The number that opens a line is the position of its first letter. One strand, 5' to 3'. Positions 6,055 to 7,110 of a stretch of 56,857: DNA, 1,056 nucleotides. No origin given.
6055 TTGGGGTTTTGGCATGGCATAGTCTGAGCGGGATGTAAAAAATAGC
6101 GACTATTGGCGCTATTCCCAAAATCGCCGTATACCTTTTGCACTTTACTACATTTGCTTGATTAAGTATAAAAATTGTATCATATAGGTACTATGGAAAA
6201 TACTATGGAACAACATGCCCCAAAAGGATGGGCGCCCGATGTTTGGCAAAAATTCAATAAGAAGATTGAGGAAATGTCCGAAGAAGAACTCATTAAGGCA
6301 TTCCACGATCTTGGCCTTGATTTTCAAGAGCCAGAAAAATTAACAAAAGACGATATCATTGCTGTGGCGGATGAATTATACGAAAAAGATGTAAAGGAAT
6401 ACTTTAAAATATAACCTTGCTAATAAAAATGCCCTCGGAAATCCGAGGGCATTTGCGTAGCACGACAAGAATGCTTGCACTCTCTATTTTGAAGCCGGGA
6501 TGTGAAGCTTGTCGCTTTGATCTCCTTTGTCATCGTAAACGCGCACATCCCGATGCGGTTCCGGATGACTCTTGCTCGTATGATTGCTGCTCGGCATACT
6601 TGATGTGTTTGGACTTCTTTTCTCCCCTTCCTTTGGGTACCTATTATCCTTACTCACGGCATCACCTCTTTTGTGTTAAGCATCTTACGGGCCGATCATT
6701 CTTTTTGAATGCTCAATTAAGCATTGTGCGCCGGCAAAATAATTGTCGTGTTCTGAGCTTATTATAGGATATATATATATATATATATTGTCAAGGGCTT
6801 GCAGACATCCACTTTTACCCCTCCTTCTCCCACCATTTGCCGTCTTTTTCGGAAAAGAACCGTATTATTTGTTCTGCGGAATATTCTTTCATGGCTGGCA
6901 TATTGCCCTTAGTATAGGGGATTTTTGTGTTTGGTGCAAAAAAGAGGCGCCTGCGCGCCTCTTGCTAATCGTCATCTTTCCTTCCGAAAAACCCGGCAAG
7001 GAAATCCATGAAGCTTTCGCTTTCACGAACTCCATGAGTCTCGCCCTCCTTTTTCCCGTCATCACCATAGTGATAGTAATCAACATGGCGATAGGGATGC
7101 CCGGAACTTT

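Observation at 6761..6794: (TA)n tract forms the -35/-10 spacer of the L promoters, with four different lengths: candidate phase-variable promoters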

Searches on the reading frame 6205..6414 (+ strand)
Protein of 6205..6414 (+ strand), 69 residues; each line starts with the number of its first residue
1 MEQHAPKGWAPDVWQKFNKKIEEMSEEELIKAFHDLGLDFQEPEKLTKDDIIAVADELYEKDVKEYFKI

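Call 31: find_encoding_contigs(protein=window:6205-6414:+, flank=1500, max_places=10)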
Protein window:6205-6414:+ (69 aa): 17 contigs read that carry it; 8 places shown.
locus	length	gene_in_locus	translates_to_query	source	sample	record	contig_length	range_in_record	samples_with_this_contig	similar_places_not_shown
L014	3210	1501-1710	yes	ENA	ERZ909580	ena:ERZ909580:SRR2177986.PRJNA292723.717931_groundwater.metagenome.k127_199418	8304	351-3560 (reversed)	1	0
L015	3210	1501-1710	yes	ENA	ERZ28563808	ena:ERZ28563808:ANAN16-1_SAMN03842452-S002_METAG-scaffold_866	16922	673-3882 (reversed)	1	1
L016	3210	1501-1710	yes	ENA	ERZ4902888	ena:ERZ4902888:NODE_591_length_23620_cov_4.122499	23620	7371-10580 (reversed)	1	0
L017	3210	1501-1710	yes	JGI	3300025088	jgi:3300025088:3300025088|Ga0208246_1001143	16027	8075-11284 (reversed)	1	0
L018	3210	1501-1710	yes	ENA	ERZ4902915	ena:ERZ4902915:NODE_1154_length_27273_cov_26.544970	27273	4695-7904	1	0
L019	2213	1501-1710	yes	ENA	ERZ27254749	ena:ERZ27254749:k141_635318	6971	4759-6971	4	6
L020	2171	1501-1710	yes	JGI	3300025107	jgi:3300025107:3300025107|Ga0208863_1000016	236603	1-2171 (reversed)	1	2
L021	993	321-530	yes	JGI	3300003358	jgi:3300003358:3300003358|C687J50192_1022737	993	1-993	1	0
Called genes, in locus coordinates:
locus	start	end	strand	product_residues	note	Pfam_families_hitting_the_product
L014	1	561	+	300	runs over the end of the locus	PF03109:ABC1 (faint), PF00069:Pkinase (faint), PF01636:APH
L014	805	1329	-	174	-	PF00881:Nitroreductase (weak), PF14512:TM1586_NiRdase (faint)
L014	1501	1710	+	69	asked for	-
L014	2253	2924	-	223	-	-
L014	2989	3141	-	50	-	-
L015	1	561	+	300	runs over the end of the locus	PF03109:ABC1 (faint), PF00069:Pkinase (faint), PF01636:APH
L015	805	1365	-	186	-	PF14512:TM1586_NiRdase (faint), PF00881:Nitroreductase (weak)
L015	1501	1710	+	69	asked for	-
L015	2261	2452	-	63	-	-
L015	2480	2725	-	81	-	-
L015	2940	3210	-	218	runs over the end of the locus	-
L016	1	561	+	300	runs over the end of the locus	PF03109:ABC1 (faint), PF00069:Pkinase (faint), PF01636:APH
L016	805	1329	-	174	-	PF00881:Nitroreductase (weak), PF14512:TM1586_NiRdase (faint)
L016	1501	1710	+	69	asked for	-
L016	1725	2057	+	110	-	-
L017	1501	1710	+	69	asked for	-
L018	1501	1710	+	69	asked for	-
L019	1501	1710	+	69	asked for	-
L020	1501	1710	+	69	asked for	-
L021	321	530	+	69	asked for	-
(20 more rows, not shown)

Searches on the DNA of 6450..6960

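Call 59: search_rna_families(source=window, start=6450, end=6960, threshold=evalue, max_evalue=1)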
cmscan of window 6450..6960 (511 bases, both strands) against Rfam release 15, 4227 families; matches with E-value up to 1: 1.
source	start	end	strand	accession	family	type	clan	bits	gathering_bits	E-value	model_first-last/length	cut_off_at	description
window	6679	6807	+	RF04192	carA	Cis-reg;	-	17.2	100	0.67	1-202/202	no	carA ncRNA motif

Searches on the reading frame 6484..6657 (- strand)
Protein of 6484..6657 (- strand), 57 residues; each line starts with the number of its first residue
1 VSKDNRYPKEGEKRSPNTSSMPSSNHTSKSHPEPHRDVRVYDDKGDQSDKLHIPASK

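Call 14: search_protein_families(library=pfam, max_evalue=0.01, proteins=[window:6484-6657:-])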
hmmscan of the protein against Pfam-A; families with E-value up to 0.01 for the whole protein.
window:6484-6657:- (57 aa): 0 families

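Call 24: find_encoding_contigs(protein=window:6484-6657:-, flank=3000, max_places=10)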
Protein window:6484-6657:- (57 aa): 1 contig read that carries it; 1 place shown.
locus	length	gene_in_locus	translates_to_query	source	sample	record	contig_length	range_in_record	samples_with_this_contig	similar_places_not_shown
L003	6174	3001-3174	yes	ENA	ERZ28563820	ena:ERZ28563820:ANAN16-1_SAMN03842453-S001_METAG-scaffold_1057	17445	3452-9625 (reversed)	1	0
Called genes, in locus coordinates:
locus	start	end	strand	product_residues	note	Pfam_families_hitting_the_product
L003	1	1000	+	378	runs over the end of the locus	PF00899:ThiF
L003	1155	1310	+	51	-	-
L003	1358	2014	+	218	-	-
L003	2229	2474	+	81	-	-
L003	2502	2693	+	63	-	-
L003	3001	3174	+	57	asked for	-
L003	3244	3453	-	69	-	-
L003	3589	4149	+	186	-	PF14512:TM1586_NiRdase (faint), PF00881:Nitroreductase (weak)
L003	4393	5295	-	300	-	PF03109:ABC1 (faint), PF00069:Pkinase (faint), PF01636:APH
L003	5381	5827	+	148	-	PF00334:NDK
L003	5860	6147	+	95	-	-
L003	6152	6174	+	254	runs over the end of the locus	-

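Call 63: search_protein_families(library=ncbifam, max_evalue=0.01, proteins=[window:6484-6657:-])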
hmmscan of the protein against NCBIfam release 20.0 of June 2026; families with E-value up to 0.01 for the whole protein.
window:6484-6657:- (57 aa): 0 families
